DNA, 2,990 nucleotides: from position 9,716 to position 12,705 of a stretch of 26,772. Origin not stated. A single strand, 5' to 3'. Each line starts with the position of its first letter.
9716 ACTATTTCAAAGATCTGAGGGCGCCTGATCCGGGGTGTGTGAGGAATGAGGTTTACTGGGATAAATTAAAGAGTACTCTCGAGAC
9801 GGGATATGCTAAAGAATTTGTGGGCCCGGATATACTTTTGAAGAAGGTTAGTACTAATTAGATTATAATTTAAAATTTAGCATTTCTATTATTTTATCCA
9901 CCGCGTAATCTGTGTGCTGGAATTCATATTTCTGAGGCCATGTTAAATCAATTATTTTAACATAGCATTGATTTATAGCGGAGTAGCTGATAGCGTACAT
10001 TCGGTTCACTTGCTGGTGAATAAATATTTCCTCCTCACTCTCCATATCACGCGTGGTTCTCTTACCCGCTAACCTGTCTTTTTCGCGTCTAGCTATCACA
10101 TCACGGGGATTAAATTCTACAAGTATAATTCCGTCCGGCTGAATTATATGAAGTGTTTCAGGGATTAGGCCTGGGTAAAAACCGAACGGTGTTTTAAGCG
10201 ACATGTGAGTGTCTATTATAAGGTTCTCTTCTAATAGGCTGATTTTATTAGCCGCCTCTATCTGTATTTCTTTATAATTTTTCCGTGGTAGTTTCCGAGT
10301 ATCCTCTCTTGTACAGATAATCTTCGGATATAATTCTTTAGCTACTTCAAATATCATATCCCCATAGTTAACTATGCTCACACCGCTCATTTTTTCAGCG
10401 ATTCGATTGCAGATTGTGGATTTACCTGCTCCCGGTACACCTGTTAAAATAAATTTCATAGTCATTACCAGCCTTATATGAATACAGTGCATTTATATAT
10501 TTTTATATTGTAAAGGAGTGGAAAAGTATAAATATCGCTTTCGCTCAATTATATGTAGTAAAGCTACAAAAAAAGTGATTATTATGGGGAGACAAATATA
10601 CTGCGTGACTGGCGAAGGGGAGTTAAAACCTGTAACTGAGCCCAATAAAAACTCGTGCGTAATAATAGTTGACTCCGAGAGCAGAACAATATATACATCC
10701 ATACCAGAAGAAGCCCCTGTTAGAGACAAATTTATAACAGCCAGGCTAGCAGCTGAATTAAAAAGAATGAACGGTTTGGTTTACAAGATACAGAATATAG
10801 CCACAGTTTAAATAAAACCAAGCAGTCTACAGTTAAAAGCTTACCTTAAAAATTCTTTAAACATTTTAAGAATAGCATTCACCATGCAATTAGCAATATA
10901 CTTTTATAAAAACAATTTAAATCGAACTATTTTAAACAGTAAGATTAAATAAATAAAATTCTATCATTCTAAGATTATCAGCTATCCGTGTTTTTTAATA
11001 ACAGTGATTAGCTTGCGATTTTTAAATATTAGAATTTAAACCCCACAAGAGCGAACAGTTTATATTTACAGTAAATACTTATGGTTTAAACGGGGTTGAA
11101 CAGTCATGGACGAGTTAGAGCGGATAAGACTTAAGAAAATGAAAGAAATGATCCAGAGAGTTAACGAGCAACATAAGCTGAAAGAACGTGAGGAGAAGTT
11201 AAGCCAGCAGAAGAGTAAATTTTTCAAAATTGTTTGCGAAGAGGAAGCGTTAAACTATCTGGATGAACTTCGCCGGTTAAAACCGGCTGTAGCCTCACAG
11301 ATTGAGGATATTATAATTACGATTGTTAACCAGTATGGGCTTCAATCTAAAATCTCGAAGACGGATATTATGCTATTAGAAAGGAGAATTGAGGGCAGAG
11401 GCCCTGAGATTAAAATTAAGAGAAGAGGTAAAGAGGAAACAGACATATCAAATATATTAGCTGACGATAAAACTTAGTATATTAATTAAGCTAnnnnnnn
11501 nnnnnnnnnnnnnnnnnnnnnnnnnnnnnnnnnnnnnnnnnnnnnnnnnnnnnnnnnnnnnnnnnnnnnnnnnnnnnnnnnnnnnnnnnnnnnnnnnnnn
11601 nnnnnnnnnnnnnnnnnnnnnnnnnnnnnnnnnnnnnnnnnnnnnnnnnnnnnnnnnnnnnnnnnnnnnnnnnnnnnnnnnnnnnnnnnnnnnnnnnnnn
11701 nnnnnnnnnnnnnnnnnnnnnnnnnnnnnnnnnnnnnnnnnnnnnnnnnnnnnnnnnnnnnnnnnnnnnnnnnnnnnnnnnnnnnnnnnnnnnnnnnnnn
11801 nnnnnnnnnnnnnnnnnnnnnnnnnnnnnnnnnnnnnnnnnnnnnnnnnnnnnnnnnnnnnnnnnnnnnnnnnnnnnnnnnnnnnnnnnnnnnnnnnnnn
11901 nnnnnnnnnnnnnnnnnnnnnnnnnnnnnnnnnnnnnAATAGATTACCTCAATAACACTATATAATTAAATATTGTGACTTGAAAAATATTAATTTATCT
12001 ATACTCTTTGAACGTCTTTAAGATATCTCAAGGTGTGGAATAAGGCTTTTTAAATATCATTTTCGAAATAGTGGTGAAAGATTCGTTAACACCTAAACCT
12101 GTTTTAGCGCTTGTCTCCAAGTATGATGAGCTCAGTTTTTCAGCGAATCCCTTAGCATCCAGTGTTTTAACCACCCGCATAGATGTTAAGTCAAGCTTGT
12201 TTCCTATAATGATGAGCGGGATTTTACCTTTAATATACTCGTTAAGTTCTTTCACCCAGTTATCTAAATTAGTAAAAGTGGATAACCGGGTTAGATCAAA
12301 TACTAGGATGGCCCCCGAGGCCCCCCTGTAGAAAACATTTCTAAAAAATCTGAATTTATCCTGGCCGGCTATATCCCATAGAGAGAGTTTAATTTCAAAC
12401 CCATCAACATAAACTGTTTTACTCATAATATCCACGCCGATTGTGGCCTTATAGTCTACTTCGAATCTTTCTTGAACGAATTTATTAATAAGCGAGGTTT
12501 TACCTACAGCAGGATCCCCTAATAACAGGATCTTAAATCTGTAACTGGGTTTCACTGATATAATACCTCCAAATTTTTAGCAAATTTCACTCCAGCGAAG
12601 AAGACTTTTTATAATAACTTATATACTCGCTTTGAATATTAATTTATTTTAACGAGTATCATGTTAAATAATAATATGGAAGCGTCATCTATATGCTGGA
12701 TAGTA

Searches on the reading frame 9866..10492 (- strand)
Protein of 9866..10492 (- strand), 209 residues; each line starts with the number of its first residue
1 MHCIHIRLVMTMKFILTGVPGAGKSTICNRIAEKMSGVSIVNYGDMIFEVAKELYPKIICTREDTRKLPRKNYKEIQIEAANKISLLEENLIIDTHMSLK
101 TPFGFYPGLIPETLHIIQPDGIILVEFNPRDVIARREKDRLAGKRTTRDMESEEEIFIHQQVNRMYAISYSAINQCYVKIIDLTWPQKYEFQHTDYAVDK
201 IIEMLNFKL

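Call 9: search_protein_families(library=pfam, proteins=[window:9866-10492:-], max_evalue=0.001)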
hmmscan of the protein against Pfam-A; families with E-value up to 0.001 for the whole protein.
window:9866-10492:- (209 aa): 4 families
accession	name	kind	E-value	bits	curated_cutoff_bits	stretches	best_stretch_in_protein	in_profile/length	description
PF13207.12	AAA_17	-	5.7e-29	101.6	27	1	17-156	1-135/136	AAA domain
PF13238.12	AAA_18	-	2.6e-09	38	29.4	1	15-148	2-119/128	AAA domain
PF03266.21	NTPase_1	-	0.00018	21.8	23.9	1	13-39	1-29/168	NTPase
PF02223.23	Thymidylate_kin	-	0.00068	19.8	27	0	18-39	3-24/185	Thymidylate kinase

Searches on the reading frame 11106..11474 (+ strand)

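Call 9: search_protein_families(library=pfam, proteins=[window:11106-11474:+], max_evalue=0.001)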
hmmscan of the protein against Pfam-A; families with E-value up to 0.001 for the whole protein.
window:11106-11474:+ (123 aa): 1 family
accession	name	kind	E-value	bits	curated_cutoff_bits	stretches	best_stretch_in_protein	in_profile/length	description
PF01984.25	dsDNA_bind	-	4.6e-08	33.7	26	1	7-106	1-105/106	Double-stranded DNA-binding domain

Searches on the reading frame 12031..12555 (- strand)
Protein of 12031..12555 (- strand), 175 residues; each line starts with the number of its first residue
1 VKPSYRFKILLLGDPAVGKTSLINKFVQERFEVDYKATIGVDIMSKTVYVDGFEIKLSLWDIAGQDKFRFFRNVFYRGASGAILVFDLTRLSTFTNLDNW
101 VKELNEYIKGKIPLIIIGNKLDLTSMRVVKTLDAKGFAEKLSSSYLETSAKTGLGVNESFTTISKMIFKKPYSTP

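Call 9: search_protein_families(library=pfam, proteins=[window:12031-12555:-], max_evalue=0.001)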
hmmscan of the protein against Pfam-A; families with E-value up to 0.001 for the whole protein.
window:12031-12555:- (175 aa): 8 families
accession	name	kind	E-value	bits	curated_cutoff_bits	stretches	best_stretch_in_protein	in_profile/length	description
PF00071.28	Ras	-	3.9e-52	176.5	21.6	1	8-167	1-160/162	Ras family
PF08477.19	Roc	-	1.1e-33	116.4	27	1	8-122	1-119/119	Ras of Complex, Roc, domain of DAPkinase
PF00025.27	Arf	-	5.4e-15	55.7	22.3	1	6-166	14-173/174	ADP-ribosylation factor family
PF01926.29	MMR_HSR1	-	6.7e-09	36.3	21.9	1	8-120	1-113/113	50S ribosome-binding GTPase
PF02421.24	FeoB_N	-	3e-06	27.3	27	0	8-63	2-55/156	Ferrous iron transport protein B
PF03029.23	ATP_bind_1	-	1e-05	25.9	27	1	54-144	90-186/240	Conserved hypothetical ATP binding protein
PF04670.18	Gtr1_RagA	-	3.2e-05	23.9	22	1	8-127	1-127/232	Gtr1/RagA G protein conserved region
PF00009.33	GTP_EFTU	-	0.00017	21.6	26.5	1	40-166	54-185/188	Elongation factor Tu GTP binding domain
